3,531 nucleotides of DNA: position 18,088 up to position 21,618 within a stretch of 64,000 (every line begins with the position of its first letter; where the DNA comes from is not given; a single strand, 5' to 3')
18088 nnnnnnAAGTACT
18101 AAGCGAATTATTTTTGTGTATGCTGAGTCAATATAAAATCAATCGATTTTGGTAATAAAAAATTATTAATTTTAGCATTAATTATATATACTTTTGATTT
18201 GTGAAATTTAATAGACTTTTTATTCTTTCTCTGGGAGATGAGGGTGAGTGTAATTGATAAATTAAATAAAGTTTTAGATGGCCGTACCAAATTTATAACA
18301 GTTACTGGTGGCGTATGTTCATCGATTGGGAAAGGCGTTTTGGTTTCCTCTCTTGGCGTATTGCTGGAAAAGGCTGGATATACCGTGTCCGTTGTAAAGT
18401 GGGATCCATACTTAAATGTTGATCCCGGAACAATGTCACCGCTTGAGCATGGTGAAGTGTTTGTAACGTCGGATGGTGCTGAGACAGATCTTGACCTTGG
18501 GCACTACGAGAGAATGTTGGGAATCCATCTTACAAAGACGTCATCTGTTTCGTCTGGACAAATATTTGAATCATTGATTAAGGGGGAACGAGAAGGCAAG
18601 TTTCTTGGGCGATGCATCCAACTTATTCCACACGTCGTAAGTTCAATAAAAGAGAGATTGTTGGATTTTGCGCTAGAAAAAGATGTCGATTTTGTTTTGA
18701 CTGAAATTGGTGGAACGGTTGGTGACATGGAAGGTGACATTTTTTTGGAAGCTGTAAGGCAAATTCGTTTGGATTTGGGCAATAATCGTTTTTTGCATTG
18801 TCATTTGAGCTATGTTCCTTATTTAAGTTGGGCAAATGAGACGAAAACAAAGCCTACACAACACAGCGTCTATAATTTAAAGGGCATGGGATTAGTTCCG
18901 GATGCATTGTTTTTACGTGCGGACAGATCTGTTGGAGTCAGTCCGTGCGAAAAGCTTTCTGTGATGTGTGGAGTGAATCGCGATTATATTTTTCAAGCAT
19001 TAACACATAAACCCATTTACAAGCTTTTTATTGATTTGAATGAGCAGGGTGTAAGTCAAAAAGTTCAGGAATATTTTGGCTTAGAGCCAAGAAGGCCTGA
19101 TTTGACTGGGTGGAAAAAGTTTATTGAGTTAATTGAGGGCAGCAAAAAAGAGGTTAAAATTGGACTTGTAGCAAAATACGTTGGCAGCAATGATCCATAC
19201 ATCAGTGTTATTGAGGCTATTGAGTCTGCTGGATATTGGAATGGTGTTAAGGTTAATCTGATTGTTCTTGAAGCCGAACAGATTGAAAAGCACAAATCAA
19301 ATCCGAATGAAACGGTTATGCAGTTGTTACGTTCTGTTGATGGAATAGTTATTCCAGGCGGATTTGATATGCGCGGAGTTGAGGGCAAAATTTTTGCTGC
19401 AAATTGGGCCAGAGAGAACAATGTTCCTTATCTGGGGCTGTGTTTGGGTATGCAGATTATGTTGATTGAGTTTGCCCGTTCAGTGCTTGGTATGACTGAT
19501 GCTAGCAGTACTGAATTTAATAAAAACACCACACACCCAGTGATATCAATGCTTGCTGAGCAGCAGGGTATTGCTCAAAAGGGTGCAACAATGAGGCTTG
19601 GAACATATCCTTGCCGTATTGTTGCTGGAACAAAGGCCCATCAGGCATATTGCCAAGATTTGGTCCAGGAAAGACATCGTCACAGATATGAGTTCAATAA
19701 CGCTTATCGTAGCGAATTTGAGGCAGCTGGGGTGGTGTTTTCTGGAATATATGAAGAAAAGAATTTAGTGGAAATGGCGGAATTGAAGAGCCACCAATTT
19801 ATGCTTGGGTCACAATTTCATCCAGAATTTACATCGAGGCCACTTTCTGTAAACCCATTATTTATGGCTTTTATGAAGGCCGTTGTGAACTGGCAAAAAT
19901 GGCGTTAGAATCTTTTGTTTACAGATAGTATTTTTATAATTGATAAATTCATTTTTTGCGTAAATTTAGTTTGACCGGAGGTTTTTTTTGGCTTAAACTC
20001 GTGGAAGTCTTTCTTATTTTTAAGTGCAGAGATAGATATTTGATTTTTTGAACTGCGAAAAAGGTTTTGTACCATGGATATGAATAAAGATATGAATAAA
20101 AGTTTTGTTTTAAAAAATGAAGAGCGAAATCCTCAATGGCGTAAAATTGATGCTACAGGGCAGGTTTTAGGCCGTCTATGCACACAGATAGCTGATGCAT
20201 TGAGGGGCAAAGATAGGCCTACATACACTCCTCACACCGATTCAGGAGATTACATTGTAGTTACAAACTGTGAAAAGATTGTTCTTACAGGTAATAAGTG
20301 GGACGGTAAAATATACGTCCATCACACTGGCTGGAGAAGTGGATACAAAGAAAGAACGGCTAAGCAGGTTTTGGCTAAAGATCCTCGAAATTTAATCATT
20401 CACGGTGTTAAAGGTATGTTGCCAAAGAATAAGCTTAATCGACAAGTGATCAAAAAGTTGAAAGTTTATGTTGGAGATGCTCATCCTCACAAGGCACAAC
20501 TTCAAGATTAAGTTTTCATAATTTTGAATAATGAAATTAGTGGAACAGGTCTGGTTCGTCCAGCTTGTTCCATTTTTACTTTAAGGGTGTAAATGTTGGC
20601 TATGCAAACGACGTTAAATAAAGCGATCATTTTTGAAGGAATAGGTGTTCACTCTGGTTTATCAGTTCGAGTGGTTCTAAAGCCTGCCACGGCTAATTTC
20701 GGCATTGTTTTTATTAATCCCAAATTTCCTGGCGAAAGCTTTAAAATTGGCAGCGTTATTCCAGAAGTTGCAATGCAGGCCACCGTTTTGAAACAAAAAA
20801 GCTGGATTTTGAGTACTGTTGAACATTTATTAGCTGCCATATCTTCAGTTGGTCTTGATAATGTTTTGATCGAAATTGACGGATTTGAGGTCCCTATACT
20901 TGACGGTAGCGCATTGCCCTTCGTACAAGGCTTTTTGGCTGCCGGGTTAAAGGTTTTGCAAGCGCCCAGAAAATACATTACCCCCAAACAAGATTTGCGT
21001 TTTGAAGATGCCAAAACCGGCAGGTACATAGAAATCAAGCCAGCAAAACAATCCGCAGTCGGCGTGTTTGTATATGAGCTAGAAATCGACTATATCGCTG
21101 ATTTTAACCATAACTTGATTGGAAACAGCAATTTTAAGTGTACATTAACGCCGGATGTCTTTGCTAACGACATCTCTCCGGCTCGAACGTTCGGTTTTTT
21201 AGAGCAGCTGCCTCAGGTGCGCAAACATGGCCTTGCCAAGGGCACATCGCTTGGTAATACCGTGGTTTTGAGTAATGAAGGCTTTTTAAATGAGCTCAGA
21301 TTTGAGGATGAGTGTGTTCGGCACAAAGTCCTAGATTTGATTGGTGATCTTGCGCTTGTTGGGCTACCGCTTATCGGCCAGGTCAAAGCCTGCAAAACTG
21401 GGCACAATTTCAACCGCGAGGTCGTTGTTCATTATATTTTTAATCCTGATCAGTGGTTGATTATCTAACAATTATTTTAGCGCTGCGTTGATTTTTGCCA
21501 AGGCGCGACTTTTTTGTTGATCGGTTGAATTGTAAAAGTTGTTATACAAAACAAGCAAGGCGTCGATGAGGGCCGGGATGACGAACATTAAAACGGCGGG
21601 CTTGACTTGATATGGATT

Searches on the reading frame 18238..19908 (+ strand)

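Call 3: search_protein_families(library=pfam, proteins=[window:18238-19908:+], max_evalue=0.01)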
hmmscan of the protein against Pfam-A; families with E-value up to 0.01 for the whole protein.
window:18238-19908:+ (556 aa): 4 families
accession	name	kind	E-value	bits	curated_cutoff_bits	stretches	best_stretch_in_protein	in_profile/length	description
PF06418.20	CTP_synth_N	-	9.7e-101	337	26.1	1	18-281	1-264/265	CTP synthase N-terminus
PF00117.34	GATase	-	7.7e-32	110.9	22.8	1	319-547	4-189/190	Glutamine amidotransferase class-I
PF07722.19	Peptidase_C26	-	1.7e-06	28.4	20.5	1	391-530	101-219/219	Peptidase C26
PF01656.29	CbiA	-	0.00033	21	25.4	1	28-339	8-105/125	CobQ/CobB/MinD/ParA nucleotide binding domain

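Call 4: search_protein_families(library=ncbifam, proteins=[window:18238-19908:+], max_evalue=0.001)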
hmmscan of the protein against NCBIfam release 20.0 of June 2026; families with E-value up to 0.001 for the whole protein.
window:18238-19908:+ (556 aa): 7 families
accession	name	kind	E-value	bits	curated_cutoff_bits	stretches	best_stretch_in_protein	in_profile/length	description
NF003792.0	PRK05380.1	equivalog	3.5e-213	709.1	308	1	17-553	3-530/534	CTP synthase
TIGR00337.1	PyrG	equivalog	1e-199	664.6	462.75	1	17-548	3-526/526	glutamine hydrolyzing CTP synthase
NF004836.1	PRK06186.1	equivalog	3.5e-35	121.2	260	1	306-549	1-227/228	CTP synthase C-terminal region-related (seleno)protein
NF001975.0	PRK00758.1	equivalog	1e-07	31.8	198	1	353-417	29-90/185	GMP synthase subunit A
TIGR00888.1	guaA_Nterm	equivalog_domain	1.6e-06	27.6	172.15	1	358-417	31-92/188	glutamine-hydrolyzing GMP synthase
TIGR01368.1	CPSaseIIsmall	equivalog_domain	0.00011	21.3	307.35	0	336-411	184-262/361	glutamine-hydrolyzing carbamoyl-phosphate synthase small subunit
TIGR01855.1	IMP_synth_hisH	equivalog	0.00073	19.4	105.4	0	364-430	34-110/198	imidazole glycerol phosphate synthase subunit HisH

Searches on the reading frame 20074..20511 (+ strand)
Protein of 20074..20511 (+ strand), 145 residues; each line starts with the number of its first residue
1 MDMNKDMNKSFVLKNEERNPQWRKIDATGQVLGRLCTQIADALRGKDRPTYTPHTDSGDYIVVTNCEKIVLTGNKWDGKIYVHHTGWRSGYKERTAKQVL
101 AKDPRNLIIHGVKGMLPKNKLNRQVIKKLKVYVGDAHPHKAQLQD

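Call 8: search_protein_families(library=pfam, proteins=[window:20074-20511:+], max_evalue=0.001)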
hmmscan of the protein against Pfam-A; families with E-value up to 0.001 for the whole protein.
window:20074-20511:+ (145 aa): 1 family
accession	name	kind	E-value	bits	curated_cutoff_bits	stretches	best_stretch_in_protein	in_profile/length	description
PF00572.24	Ribosomal_L13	-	7e-45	152.4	23.8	1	21-138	2-119/119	Ribosomal protein L13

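Call 76: list_cluster_members(proteins=[window:20074-20508:+, window:34181-35206:-, window:18238-19905:+, window:38338-40860:+, window:12434-13369:+])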
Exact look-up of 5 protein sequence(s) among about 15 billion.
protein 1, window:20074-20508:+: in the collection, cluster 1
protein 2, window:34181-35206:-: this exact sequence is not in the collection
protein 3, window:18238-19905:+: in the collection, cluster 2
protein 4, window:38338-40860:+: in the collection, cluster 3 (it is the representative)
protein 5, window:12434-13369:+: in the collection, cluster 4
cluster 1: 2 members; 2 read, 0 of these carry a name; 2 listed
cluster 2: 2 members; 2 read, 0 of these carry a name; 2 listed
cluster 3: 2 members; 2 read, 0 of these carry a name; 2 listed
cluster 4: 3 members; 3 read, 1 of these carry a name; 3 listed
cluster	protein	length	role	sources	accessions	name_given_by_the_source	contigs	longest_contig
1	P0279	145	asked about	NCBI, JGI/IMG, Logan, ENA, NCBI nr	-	-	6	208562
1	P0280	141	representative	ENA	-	-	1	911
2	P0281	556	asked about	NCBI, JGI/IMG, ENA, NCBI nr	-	-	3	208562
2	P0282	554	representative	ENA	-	-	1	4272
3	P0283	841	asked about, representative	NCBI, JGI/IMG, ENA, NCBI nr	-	-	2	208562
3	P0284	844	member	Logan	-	-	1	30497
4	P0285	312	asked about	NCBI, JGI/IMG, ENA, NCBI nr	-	-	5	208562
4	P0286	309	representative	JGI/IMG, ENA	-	-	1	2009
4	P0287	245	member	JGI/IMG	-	glycosyltransferase involved in cell wall biosynthesis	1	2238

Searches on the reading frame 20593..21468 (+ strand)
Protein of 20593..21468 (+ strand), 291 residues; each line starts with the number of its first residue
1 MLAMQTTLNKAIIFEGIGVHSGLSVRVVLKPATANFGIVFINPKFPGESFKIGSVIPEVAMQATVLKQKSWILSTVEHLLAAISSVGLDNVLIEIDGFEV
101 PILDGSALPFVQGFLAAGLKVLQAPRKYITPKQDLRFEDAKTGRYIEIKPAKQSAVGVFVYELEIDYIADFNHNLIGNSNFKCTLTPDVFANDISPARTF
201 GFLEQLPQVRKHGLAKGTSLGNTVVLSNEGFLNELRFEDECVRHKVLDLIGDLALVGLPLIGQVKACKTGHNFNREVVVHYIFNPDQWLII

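Call 8: search_protein_families(library=pfam, proteins=[window:20593-21468:+], max_evalue=0.001)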
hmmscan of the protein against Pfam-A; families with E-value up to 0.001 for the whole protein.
window:20593-21468:+ (291 aa): 1 family
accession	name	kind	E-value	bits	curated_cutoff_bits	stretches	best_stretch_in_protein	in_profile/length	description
PF03331.19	LpxC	-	2.5e-80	270.3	27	1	5-278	1-263/268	UDP-3-O-acyl N-acetylglycosamine deacetylase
